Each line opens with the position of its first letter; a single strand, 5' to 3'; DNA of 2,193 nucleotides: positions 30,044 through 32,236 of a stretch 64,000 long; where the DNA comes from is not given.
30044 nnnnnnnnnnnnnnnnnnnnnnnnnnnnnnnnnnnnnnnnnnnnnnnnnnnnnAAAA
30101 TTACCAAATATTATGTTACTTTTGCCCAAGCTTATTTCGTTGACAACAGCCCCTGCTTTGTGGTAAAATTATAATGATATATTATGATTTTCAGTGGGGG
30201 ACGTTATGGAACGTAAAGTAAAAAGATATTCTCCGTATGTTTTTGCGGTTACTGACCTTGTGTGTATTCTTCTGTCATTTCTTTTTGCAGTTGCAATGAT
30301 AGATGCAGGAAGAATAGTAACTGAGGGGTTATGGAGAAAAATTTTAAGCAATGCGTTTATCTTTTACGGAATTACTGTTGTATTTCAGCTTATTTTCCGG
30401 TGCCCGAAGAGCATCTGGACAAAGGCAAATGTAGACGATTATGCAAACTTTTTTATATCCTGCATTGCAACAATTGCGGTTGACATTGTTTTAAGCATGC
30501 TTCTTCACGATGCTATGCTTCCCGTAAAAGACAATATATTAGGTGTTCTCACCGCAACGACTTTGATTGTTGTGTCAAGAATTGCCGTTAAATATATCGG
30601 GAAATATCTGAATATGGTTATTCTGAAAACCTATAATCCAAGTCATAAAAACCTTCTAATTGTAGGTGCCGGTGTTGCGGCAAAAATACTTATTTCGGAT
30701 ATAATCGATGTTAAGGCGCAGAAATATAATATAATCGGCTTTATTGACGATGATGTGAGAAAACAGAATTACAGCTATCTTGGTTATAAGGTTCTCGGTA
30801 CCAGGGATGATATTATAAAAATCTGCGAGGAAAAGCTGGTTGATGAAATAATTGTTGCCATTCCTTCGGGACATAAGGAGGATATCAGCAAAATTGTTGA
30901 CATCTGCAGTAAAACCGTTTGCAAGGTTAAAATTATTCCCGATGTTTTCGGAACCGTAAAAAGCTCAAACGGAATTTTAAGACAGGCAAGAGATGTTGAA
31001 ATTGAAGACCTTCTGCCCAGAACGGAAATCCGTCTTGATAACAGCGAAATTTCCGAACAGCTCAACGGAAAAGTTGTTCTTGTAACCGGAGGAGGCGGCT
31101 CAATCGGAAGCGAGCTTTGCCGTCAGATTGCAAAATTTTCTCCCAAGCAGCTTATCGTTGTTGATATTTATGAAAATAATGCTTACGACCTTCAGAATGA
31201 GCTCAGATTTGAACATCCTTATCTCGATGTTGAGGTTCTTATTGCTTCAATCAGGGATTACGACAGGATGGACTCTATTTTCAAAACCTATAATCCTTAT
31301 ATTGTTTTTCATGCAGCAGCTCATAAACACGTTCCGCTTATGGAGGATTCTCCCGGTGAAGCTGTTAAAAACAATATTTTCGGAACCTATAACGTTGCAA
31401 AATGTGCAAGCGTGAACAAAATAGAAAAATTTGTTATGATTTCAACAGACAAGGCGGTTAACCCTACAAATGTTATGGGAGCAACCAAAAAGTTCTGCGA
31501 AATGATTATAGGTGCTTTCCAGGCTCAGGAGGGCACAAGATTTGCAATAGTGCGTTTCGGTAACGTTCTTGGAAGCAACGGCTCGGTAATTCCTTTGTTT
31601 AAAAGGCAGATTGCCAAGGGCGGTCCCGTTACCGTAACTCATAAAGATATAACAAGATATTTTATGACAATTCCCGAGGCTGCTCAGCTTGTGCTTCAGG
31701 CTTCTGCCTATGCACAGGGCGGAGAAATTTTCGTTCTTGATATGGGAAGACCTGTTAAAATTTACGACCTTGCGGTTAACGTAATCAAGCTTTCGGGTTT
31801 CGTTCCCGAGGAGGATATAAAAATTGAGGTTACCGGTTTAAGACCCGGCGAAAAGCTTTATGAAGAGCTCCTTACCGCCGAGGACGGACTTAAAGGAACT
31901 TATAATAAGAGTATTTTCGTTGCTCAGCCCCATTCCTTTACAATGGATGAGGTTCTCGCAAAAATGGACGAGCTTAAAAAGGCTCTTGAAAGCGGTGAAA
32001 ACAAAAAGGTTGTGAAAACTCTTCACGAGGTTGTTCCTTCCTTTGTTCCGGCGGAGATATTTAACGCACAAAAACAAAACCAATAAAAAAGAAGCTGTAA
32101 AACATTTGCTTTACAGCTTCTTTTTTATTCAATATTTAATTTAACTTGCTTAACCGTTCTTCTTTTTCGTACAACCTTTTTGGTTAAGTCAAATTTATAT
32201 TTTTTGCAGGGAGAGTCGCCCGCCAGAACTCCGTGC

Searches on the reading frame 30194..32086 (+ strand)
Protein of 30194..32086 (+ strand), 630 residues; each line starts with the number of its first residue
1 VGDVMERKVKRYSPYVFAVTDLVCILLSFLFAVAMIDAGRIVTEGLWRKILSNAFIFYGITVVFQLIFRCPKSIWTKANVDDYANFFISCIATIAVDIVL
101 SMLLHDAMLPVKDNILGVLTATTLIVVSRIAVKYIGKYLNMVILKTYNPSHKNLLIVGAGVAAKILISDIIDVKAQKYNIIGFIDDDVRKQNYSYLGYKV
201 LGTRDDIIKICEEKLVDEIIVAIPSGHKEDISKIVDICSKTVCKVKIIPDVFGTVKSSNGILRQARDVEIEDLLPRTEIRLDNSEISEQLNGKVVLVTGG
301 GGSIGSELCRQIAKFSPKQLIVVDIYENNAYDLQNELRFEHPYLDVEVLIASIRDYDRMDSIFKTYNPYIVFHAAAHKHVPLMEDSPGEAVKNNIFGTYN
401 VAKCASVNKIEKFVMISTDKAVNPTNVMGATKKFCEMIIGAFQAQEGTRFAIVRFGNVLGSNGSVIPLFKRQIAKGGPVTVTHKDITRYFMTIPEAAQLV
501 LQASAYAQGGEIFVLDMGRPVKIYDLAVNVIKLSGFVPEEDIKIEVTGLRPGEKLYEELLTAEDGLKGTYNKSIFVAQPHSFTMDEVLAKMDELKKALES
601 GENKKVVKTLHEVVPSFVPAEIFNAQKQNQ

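Call 50: search_protein_families(library=ncbifam, proteins=[window:30194-32086:+], max_evalue=1e-10)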
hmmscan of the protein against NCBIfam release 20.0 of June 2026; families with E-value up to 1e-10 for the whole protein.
window:30194-32086:+ (630 aa): 9 families
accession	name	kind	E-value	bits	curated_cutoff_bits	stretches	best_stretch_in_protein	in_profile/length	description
TIGR03589.1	PseB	equivalog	1.8e-60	204.6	407.75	1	290-593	2-295/324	UDP-N-acetylglucosamine 4,6-dehydratase (inverting)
TIGR04130.1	FnlA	equivalog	2.7e-47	161.3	730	1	291-566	3-271/337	UDP-N-acetylglucosamine 4,6-dehydratase/5-epimerase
TIGR03023.1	WcaJ_sugtrans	equivalog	2.6e-21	76.5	410.75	1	20-258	2-236/453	undecaprenyl-phosphate glucose phosphotransferase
TIGR03025.1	EPS_sugtrans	subfamily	3.2e-21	76.1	295.55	1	20-256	2-229/445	exopolysaccharide biosynthesis polyprenyl glycosylphosphotransferase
TIGR01179.1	galE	equivalog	1.5e-17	63.4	262.3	1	295-462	2-180/332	UDP-glucose 4-epimerase GalE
TIGR01181.1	dTDP_gluc_dehyt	equivalog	5.2e-14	52.1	365.1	1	295-481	2-207/321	dTDP-glucose 4,6-dehydratase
TIGR04180.1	EDH_00030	hypoth_equivalog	3e-13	49.5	475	1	295-551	1-271/297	NAD-dependent 4,6-dehydratase LegB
TIGR02622.1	CDP_4_6_dhtase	equivalog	2.7e-11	43.2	278.45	0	291-425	3-136/352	CDP-glucose 4,6-dehydratase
TIGR01214.1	rmlD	equivalog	5e-11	42.2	224.05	0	295-483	2-177/285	dTDP-4-dehydrorhamnose reductase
